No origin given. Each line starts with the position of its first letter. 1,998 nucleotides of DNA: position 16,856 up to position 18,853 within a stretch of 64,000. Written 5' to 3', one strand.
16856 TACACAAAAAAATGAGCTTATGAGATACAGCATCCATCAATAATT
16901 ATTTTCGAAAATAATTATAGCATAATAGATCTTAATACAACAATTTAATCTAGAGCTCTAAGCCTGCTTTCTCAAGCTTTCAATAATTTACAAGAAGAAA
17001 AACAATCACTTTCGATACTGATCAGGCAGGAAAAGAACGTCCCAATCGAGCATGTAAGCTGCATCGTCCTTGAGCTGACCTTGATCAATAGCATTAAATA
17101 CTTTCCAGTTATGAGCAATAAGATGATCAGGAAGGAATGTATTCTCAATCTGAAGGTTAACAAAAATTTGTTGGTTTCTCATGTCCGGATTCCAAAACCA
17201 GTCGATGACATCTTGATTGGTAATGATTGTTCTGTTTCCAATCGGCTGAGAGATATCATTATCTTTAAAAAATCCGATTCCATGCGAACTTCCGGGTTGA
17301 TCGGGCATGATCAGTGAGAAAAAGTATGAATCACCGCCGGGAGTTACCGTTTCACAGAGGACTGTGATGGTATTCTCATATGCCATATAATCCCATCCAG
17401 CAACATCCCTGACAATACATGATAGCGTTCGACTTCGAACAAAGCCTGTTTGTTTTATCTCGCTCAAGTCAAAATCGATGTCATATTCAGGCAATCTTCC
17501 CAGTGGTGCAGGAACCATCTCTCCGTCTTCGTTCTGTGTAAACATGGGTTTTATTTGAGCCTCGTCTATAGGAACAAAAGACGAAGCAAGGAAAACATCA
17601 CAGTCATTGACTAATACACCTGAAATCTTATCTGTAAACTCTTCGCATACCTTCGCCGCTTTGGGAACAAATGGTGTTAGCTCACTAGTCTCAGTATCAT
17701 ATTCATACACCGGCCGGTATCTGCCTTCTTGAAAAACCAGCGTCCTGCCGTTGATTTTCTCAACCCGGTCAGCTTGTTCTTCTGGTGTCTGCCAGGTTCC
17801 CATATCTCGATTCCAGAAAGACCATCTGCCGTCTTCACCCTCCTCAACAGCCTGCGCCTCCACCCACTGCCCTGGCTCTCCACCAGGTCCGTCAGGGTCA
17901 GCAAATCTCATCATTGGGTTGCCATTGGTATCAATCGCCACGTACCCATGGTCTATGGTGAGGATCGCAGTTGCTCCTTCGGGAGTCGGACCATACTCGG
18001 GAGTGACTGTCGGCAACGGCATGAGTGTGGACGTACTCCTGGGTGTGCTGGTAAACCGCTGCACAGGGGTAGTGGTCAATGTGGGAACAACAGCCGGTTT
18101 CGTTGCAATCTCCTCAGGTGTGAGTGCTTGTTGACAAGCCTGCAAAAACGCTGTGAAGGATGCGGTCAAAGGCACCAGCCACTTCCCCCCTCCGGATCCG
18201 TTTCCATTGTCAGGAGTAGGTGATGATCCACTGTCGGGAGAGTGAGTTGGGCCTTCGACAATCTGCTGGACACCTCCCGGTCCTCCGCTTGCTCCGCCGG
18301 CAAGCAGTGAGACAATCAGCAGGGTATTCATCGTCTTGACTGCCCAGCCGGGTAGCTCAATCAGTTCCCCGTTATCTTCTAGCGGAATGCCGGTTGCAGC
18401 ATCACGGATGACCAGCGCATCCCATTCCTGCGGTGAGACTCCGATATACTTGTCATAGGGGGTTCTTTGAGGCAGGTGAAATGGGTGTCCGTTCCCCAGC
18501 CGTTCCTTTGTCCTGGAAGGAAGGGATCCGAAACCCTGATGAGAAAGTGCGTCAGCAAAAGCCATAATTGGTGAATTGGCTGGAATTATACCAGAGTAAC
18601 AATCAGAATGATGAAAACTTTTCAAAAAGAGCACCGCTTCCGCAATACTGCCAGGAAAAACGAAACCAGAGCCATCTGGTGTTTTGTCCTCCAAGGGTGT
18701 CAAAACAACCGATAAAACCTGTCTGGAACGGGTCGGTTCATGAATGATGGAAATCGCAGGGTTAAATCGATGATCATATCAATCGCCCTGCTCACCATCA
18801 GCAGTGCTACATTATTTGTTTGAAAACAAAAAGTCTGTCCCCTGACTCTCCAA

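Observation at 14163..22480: Tandem array of four mosaic paralogous single-pass membrane proteins with near-identical nucleotide cassettes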

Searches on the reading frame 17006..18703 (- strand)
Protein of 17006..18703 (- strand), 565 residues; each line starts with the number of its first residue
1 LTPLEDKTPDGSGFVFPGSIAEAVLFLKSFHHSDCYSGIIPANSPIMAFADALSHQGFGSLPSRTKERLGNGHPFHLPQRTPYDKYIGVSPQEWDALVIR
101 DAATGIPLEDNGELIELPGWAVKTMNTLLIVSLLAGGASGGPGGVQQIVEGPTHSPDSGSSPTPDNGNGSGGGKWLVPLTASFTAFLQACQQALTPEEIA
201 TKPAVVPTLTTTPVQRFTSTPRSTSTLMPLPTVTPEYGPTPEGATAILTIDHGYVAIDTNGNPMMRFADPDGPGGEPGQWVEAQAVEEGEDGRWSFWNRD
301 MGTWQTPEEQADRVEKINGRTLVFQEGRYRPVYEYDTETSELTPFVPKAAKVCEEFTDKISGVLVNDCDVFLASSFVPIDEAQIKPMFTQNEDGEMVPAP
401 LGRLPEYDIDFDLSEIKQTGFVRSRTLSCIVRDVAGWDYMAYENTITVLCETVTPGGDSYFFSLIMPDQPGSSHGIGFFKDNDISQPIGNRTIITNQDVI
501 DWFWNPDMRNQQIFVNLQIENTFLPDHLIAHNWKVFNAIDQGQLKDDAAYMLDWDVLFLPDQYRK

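Call 4: search_protein_families(library=pfam, proteins=[window:17006-18703:-], max_evalue=1)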
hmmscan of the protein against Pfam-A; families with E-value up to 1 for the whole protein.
window:17006-18703:- (565 aa): 0 families

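Call 5: search_protein_families(library=ncbifam, proteins=[window:17006-18703:-], max_evalue=1)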
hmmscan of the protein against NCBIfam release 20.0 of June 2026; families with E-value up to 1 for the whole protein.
window:17006-18703:- (565 aa): 0 families

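Call 10: find_homologous_proteins(query=window:17006-18703:-)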
Query window:17006-18703:- (565 aa): 3 proteins with E <= 0.001 among 8000 candidates.
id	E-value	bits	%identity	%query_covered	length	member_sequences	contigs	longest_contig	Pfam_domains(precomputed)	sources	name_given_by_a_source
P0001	0.0e+0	1330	100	100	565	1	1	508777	-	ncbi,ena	-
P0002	0.0e+0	1024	83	94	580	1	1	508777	-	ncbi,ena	-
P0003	7.6e-177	607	80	58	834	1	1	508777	-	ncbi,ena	-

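Call 12: find_encoding_contigs(protein=P0001, flank=10000, max_places=4)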
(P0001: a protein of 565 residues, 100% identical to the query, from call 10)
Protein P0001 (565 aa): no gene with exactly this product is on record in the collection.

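Call 24: predict_structure(protein=window:17006-18703:-)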
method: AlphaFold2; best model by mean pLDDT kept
length: 565 residues; sequences in the alignment: 1
mean_pLDDT: 33.8   pTM: 0.21
mean pLDDT of the five models: 33.8, 29.4, 26.7, 26.3, 24.9
residues with pLDDT >= 90: 0; 70-90: 0; 50-70: 52; < 50: 513
segments of 3 or more residues with pLDDT < 50: 1-238, 268-278, 299-301, 310-390, 392-565
pLDDT, mean of each block of 10 residues (from residue 1): 28 26 30 30 34 33 36 29 27 29 31 28 27 29 26 27 29 26 35 36 27 23 27 42 54 57 54 44 55 55 57 34 31 36 34 33 26 23 31 40 32 30 31 32 37 38 38 35 36 34 36 29 27 27 27 25 29
secondary structure, 60 per line:
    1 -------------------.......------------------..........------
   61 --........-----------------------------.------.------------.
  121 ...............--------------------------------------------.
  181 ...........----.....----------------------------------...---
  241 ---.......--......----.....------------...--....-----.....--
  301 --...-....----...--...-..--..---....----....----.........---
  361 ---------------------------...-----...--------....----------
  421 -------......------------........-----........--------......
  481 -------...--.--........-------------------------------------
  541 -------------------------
elements in order: H20-26 H45-54 H63-70 H120-135 H180-191 H196-200 E244-250 E253-258 E263-267 E280-282 E285-288 E294-298 E303-305 H307-310 E315-317 E320-322 E333-336 E341-344 H349-357 E388-390 E396-398 E407-410 E428-433 E446-453 E459-466 E475-480 H496-503

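Call 43: find_related_loci(query=window:17006-18703:-, collection=metagenome_contigs, flank=10000)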
Query window:17006-18703:- (565 aa) in metagenome_contigs; peptide patterns used: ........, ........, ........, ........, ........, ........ (x = any residue, [..] = any of these).
31 stretches matched a pattern, but none encodes a relative of the query by tblastn (E <= 1e-3).

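Call 45: find_encoding_contigs(protein=P0005, flank=5000, max_places=4)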
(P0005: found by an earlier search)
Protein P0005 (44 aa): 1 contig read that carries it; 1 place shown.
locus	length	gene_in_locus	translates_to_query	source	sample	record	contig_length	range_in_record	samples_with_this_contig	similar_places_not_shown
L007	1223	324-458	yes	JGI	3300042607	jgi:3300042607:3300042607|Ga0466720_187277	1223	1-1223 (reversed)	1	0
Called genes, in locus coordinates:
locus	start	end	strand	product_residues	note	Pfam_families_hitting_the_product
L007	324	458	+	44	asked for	-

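Call 81: search_protein_families(library=padloc, proteins=[window:17006-18703:-], max_evalue=0.1)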
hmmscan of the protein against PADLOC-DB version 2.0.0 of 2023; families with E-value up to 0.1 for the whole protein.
window:17006-18703:- (565 aa): 0 families

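Call 82: search_protein_families(library=phrogs, proteins=[window:17006-18703:-], max_evalue=0.1)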
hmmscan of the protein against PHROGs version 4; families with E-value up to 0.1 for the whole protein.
window:17006-18703:- (565 aa): 0 families

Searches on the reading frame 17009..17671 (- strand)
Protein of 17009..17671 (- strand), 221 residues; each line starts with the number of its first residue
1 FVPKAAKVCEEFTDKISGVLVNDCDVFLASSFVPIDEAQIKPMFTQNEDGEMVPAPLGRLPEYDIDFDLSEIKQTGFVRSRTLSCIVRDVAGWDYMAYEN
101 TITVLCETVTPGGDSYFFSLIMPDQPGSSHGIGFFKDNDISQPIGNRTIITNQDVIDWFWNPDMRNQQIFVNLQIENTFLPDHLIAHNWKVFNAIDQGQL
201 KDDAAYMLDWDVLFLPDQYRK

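Call 19: find_related_loci(query=A2, collection=genome_contigs, flank=10000)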
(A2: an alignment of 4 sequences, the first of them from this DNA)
Query A2 (221 aa) in genome_contigs; peptide patterns used: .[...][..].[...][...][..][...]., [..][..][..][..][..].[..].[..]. (x = any residue, [..] = any of these).
229 stretches matched a pattern, but none encodes a relative of the query by tblastn (E <= 1e-3).

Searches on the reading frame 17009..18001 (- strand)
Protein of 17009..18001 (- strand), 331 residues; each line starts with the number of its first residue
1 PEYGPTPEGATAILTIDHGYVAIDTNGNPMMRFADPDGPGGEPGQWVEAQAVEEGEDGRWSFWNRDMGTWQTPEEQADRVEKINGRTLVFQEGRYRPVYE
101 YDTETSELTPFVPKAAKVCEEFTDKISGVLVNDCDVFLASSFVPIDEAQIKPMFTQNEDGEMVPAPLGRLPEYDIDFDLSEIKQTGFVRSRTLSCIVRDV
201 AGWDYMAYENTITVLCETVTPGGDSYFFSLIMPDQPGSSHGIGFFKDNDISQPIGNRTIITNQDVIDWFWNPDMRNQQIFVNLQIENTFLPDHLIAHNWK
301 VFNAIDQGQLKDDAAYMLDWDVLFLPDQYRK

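Call 31: find_homologous_proteins(query=A3, max_evalue=0.001)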
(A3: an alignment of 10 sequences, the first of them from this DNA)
Query A3 (10 sequences) (331 aa, profile of the alignment): 2 proteins with E <= 0.001 among 6797 candidates.
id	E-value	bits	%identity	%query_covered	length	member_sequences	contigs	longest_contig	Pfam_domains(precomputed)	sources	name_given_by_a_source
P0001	2.4e-113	396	100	100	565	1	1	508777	-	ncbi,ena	-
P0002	1.1e-109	384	73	100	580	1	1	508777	-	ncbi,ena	-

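Call 32: search_solved_structures(query=A3, max_evalue=10)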
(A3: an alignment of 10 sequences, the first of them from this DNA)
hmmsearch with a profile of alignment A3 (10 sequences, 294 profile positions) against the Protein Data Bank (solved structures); distinct sequences matched with E-value up to 10: 0.

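Call 60: predict_structure(alignment_id=A3)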
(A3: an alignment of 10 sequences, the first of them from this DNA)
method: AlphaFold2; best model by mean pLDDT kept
length: 331 residues; sequences in the alignment: 10
mean_pLDDT: 84.4   pTM: 0.79
mean pLDDT of the five models: 84.4, 82.5, 82.3, 78.7, 77.0
residues with pLDDT >= 90: 100; 70-90: 201; 50-70: 30; < 50: 0
segments of 3 or more residues with pLDDT < 50: none
pLDDT, mean of each block of 10 residues (from residue 1): 72 79 85 67 75 71 78 71 85 86 79 92 81 91 94 88 88 87 85 96 86 94 92 81 86 71 91 95 89 89 89 85 88 66
secondary structure, 60 per line:
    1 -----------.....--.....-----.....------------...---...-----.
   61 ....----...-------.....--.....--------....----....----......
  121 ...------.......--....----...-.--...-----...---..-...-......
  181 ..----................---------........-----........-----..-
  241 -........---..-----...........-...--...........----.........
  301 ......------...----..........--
elements in order: E12-16 E19-23 E29-33 E46-48 E52-54 E60-64 E69-71 E79-83 E86-90 E99-102 E107-110 E115-123 E130-132 H133-136 H139-142 E154-156 E162-164 E175-178 H179-182 E187-202 E212-219 E225-232 E242-245 H262-270 E277-287 H292-306 E313-315 E320-326

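Call 66: fold_search(model_id=the predicted structure, library=pdb)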
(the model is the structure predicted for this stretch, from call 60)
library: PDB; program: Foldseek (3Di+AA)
matches with E <= 10: 642; with E <= 0.001: 0
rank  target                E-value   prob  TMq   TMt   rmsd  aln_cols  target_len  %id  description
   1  7mu2_C                1.2e-02  0.16  0.13  0.14  20.3       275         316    8  Crystal Structure of WIPI2 in complex with W2IR of ATG16L1 (released 2021-05-26)
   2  8afq_A                1.7e-02  0.18  0.15  0.15  19.6       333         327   10  Tube assembly of Atg18-PR72AA (released 2023-11-01)
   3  8f5p_F                2.0e-02  0.15  0.13  0.06  18.3       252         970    9  Structure of Leishmania tarentolae IFT-A (state 2) (released 2022-12-21)
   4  7xfr_A                2.1e-02  0.14  0.13  0.14  21.0       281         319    8  Crystal structure of WIPI2b in complex with the second site of ATG16L1 (released 2023-03-08)
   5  4x36                  2.2e-02  0.18  0.11  0.11  16.8       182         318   16  Crystal structure of the autolysin LytA from Streptococcus pneumoniae TIGR4 (released 2015-05-27)
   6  5ltg_A                2.2e-02  0.16  0.16  0.16  20.8       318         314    9  Citrate-bound Pichia angusta Atg18 (released 2017-09-20)
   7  4iwt_A                2.4e-02  0.23  0.14  0.23  17.1       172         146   13  Crystal structure of the C-teminal choline-binding domain of the Streptococcus pneumoniae prophage LytA (released 2014-01-29)
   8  5ltd_B                2.5e-02  0.16  0.15  0.16  20.2       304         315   11  Phosphate-bound Pichia angusta Atg18 (released 2017-09-20)
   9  6g6o_A                3.0e-02  0.15  0.14  0.14  18.4       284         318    9  Crystal structure of the computationally designed Ika8 protein: crystal packing No.1 in P63 (released 2018-11-28)
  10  5ltd_A                3.1e-02  0.18  0.16  0.16  20.2       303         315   10  Phosphate-bound Pichia angusta Atg18 (released 2017-09-20)
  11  3tto_B                3.1e-02  0.15  0.11  0.05  15.8       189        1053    9  Crystal structure of Leuconostoc mesenteroides NRRL B-1299 N-terminally truncated dextransucrase DSR-E in triclinic fo (released 2012-01-25)
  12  8afq_C                3.5e-02  0.18  0.16  0.16  18.9       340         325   10  Tube assembly of Atg18-PR72AA (released 2023-11-01)
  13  8afq_D                3.7e-02  0.14  0.15  0.15  19.7       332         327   10  Tube assembly of Atg18-PR72AA (released 2023-11-01)
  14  5ltg_B                4.2e-02  0.14  0.15  0.16  20.7       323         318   10  Citrate-bound Pichia angusta Atg18 (released 2017-09-20)
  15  7mu2_A                4.2e-02  0.12  0.13  0.14  20.4       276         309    8  Crystal Structure of WIPI2 in complex with W2IR of ATG16L1 (released 2021-05-26)
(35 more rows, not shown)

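Call 75: fold_search(model_id=the predicted structure, library=viral)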
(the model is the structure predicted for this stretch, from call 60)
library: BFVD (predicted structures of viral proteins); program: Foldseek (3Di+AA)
matches with E <= 10: 849; with E <= 0.001: 1
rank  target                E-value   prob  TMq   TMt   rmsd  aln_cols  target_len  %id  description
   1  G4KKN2                8.3e-04  0.20  0.13  0.05  21.9       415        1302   11  (no name in the UniProt tables at hand)
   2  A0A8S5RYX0            1.8e-03  0.30  0.13  0.09  19.5       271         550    6  non-specific serine/threonine protein kinase [Myoviridae sp. ctNQV2]
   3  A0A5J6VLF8            1.5e-02  0.09  0.11  0.09  18.5       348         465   12  Regulator of chromosome condensation repeat protein [Megaviridae environmental sample]
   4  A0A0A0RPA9            2.1e-02  0.18  0.11  0.08  15.8       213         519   13  Uncharacterized protein [Yellowstone Lake virophage 5]
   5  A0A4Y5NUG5            3.1e-02  0.30  0.12  0.11  19.5       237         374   10  (no name in the UniProt tables at hand)
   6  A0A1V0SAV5            3.9e-02  0.28  0.17  0.18  18.6       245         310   10  WD repeat protein [Catovirus CTV1]
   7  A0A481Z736            4.2e-02  0.06  0.10  0.10  17.1       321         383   10  Uncharacterized protein [Pithovirus LCPAC201]
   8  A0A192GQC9            4.4e-02  0.07  0.11  0.04  23.1       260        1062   10  DNA-directed DNA polymerase (Fragment) [Esocid herpesvirus 1]
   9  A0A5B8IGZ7            4.4e-02  0.02  0.08  0.03  21.5       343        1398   10  YHYH domain-containing protein [Mimiviridae sp. ChoanoV1]
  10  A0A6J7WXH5            4.7e-02  0.11  0.14  0.11  20.1       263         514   10  Uncharacterized protein [uncultured Caudovirales phage]
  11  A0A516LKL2            5.6e-02  0.03  0.09  0.05  23.3       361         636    8  (no name in the UniProt tables at hand)
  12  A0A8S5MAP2            6.2e-02  0.03  0.08  0.05  24.6       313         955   14  Uncharacterized protein [Siphoviridae sp. ctv4j104]
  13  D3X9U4                6.6e-02  0.06  0.10  0.04  23.6       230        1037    8  DNA-directed DNA polymerase (Fragment) [Siberian sturgeon herpesvirus]
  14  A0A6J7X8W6            6.6e-02  0.06  0.13  0.05  27.0       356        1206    8  Uncharacterized protein [uncultured Caudovirales phage]
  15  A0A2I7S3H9            7.9e-02  0.18  0.08  0.07  15.9       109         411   16  (no name in the UniProt tables at hand)
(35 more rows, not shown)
